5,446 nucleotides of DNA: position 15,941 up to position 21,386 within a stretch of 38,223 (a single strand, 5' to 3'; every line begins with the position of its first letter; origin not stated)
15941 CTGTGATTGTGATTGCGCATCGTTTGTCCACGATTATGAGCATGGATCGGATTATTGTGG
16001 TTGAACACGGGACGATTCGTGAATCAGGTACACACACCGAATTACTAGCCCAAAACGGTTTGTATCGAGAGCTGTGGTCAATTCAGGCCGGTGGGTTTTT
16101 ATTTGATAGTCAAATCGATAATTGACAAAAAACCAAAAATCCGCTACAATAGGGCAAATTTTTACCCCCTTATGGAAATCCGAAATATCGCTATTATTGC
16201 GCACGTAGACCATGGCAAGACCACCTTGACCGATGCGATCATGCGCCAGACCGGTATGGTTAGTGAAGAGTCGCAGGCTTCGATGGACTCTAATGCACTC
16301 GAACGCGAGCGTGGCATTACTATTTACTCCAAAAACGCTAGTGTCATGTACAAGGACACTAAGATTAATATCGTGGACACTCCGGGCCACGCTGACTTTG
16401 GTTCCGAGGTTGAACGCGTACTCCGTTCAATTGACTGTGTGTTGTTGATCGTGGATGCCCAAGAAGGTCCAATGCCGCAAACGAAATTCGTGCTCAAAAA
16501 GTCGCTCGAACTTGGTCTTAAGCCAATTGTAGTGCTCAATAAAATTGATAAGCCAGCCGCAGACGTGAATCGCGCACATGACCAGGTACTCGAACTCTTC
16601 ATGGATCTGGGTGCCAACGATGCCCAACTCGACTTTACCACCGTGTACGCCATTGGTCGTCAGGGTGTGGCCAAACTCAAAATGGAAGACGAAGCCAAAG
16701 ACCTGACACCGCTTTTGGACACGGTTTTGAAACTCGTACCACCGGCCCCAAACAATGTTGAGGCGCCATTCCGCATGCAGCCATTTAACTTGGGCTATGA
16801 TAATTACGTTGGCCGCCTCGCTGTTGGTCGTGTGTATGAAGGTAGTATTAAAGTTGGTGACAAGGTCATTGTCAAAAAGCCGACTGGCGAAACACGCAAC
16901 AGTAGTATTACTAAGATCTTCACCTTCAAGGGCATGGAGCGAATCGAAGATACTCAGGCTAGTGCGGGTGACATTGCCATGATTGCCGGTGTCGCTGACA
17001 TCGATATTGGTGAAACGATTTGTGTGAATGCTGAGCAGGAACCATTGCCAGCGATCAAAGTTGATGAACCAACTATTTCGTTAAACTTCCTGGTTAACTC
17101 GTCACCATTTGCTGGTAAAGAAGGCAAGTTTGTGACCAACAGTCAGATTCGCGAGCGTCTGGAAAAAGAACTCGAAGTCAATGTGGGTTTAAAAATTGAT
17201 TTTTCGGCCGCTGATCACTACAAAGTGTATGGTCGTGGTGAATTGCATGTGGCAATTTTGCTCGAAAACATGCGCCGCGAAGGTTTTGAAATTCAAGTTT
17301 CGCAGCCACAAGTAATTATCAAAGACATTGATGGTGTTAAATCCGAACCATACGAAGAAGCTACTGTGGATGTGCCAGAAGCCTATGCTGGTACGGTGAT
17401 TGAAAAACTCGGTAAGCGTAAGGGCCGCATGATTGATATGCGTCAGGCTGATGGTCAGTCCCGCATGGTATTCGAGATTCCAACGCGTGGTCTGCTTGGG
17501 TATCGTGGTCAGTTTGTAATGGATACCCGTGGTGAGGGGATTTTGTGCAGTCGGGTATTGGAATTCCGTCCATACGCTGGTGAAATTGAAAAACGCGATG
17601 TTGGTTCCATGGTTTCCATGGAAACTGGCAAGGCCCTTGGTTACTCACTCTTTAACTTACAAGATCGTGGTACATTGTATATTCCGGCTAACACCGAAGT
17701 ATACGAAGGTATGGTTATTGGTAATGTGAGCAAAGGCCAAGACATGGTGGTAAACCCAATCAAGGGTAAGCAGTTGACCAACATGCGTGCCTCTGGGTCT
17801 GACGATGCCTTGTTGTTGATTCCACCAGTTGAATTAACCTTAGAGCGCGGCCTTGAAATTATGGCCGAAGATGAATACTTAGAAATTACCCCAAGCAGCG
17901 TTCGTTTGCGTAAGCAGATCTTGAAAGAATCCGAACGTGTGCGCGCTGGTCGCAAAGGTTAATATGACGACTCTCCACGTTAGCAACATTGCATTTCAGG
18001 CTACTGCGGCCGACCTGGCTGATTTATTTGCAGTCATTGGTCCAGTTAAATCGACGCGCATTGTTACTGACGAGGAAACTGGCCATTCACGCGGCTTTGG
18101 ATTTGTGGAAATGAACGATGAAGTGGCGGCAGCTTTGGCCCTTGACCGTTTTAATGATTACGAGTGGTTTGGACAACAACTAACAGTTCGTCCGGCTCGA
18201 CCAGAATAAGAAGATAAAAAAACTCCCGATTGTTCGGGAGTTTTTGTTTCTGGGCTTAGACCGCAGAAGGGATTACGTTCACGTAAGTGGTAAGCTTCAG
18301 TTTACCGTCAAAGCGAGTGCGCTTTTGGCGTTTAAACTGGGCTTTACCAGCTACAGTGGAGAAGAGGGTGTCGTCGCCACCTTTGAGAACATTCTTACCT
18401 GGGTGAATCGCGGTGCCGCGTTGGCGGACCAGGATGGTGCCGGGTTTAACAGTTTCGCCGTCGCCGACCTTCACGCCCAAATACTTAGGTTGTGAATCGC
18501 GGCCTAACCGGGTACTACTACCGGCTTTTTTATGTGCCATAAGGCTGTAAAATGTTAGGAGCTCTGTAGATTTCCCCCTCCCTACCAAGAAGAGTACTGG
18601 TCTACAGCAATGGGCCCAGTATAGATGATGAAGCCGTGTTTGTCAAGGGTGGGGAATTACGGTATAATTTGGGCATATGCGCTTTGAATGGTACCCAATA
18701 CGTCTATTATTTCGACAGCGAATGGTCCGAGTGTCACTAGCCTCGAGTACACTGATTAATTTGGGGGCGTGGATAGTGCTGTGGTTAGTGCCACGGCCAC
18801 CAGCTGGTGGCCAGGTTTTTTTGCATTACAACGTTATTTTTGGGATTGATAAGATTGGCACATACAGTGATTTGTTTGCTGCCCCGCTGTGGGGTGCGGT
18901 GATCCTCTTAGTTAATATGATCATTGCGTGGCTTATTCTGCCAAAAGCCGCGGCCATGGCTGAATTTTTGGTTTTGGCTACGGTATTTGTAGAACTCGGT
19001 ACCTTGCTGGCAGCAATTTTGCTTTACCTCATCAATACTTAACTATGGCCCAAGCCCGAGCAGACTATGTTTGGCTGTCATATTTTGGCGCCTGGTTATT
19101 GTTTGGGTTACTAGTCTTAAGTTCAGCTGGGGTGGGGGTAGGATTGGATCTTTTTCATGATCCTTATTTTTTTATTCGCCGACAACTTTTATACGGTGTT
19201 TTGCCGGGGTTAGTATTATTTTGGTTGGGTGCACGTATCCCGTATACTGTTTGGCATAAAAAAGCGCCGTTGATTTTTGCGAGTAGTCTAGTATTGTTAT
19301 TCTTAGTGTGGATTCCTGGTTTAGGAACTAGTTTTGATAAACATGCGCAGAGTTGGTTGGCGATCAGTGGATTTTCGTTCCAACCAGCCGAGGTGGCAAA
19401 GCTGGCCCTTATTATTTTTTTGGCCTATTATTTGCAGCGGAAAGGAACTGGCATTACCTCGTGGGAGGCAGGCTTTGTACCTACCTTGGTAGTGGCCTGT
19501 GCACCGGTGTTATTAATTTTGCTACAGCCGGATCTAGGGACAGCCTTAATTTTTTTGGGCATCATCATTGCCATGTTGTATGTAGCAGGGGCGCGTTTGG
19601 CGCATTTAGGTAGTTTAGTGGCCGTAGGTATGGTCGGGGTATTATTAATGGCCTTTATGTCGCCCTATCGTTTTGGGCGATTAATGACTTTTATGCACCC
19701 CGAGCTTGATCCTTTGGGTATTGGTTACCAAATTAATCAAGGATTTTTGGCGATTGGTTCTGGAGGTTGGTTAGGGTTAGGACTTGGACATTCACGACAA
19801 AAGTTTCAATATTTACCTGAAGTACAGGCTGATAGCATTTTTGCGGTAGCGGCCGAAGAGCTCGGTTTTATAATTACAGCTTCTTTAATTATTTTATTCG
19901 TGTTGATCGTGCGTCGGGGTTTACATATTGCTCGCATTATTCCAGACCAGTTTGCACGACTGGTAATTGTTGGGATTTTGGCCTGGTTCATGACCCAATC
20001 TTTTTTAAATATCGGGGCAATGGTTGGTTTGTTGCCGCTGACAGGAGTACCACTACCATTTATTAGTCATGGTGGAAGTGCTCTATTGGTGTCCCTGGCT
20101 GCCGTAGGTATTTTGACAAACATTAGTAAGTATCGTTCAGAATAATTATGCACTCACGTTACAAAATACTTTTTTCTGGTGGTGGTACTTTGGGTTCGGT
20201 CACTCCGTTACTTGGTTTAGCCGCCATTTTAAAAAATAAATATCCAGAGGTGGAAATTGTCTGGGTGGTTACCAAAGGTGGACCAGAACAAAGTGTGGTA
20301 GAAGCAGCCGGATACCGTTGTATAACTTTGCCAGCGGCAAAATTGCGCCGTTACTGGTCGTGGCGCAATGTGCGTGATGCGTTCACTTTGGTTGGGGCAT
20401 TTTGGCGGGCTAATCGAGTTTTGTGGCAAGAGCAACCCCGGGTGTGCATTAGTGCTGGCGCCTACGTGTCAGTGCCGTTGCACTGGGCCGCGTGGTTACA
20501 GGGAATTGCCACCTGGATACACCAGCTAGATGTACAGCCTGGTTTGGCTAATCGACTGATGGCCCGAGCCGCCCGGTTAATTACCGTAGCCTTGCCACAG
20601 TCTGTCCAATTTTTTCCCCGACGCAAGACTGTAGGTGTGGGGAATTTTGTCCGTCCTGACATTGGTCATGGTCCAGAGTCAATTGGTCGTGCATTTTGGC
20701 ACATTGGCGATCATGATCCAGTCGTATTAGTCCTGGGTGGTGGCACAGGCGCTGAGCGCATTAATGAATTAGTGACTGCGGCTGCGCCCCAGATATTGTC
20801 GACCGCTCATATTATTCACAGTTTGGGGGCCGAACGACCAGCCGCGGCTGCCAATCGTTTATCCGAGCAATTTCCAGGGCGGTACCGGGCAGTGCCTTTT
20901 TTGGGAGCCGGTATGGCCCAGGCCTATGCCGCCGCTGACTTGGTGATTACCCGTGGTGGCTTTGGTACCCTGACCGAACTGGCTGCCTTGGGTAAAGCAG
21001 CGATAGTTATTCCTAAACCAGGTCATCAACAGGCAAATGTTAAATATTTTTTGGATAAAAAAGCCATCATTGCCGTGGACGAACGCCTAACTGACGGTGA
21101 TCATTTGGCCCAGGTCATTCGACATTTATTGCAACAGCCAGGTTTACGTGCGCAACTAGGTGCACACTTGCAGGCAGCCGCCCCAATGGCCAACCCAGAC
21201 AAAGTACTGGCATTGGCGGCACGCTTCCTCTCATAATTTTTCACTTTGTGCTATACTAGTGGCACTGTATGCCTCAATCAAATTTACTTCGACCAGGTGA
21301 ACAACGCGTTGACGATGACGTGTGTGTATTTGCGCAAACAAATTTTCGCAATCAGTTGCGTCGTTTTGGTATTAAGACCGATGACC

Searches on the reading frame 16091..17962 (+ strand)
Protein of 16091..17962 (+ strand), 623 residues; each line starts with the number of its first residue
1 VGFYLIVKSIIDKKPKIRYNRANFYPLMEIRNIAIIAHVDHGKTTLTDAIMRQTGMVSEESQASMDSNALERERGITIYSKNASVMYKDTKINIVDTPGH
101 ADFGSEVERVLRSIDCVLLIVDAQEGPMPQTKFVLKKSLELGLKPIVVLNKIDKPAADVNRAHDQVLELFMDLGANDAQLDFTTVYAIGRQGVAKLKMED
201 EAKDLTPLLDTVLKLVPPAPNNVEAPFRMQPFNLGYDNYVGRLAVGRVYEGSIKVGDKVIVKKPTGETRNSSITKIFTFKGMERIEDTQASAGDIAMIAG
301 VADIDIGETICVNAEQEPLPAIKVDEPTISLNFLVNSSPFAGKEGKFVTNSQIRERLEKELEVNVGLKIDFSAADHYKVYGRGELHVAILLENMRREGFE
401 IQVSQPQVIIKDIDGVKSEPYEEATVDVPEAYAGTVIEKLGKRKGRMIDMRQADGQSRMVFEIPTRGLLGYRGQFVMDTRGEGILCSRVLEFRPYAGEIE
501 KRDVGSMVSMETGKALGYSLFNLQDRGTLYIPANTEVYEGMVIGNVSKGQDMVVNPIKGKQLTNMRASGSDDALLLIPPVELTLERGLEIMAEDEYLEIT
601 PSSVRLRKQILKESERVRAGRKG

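Call 8: search_protein_families(library=pfam, proteins=[window:16091-17962:+], max_evalue=0.01)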
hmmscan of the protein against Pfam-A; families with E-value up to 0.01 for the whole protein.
window:16091-17962:+ (623 aa): 11 families
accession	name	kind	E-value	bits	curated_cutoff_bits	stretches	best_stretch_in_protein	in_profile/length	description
PF00009.33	GTP_EFTU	-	7.1e-54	182.7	26.5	1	29-217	2-187/188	Elongation factor Tu GTP binding domain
PF21018.2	BipA_C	-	1.3e-41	141.2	23.8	1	505-612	2-109/110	TypA/BipA C-terminal domain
PF00679.30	EFG_C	-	1.8e-18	66.7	27.9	1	418-501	3-87/89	Elongation factor G C-terminus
PF03144.31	GTP_EFTU_D2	-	9.2e-13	48.9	30.3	1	241-311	1-73/73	Elongation factor Tu domain 2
PF22042.2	EF-G_D2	-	4.1e-09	36.9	27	1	232-312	7-83/84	Elongation factor G domain 2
PF01926.29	MMR_HSR1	-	6.2e-08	33.2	21.9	1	33-151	2-113/113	50S ribosome-binding GTPase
PF02421.24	FeoB_N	-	4.8e-05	23.4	27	1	75-167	32-130/156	Ferrous iron transport protein B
PF09439.16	SRPRB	-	0.0012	18.8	25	1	32-122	5-81/178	Signal recognition particle receptor beta subunit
PF08477.19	Roc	-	0.0063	17.2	27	0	36-153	5-119/119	Ras of Complex, Roc, domain of DAPkinase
PF04548.22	AIG1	-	0.0085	15.9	27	0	72-119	31-79/212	AIG1 family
PF00735.24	Septin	-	0.0089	15.8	26.2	0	33-103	7-75/280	Septin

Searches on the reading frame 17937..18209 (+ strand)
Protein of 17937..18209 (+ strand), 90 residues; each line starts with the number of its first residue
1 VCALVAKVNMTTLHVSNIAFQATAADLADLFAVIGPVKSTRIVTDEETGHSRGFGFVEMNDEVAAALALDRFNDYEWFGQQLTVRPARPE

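Call 8: search_protein_families(library=pfam, proteins=[window:17937-18209:+], max_evalue=0.01)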
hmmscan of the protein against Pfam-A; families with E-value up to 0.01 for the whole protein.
window:17937-18209:+ (90 aa): 1 family
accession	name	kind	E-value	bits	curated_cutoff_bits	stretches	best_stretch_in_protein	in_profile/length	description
PF00076.28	RRM_1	-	2.2e-16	59.9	20.7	1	14-82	2-69/70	RNA recognition motif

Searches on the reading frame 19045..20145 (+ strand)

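Call 8: search_protein_families(library=pfam, proteins=[window:19045-20145:+], max_evalue=0.01)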
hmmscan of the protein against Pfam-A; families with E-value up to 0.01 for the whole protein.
window:19045-20145:+ (366 aa): 1 family
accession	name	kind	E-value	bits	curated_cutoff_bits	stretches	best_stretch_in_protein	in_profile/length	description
PF01098.24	FTSW_RODA_SPOVE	-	2.9e-97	326.3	26.4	1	14-365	8-355/356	Cell cycle protein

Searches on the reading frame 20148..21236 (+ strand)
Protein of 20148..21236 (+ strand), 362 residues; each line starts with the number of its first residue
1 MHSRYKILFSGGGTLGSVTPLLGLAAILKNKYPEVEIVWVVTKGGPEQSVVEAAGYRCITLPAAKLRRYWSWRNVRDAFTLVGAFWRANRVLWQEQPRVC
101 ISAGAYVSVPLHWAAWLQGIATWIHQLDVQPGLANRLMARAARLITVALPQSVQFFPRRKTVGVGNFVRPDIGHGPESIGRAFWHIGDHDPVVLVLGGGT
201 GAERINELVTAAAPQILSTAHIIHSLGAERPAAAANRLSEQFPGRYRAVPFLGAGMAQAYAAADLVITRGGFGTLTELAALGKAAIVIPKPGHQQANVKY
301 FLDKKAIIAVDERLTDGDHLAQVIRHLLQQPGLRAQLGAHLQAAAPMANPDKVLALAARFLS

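Call 8: search_protein_families(library=pfam, proteins=[window:20148-21236:+], max_evalue=0.01)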
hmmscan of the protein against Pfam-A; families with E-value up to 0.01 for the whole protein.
window:20148-21236:+ (362 aa): 2 families
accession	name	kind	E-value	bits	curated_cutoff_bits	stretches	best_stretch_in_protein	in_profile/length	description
PF04101.22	Glyco_tran_28_C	-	1.7e-26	93.7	22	1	192-331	1-144/166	Glycosyltransferase family 28 C-terminal domain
PF03033.26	Glyco_transf_28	-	2.6e-24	86.3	26.2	1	7-143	1-135/139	Glycosyltransferase family 28 N-terminal domain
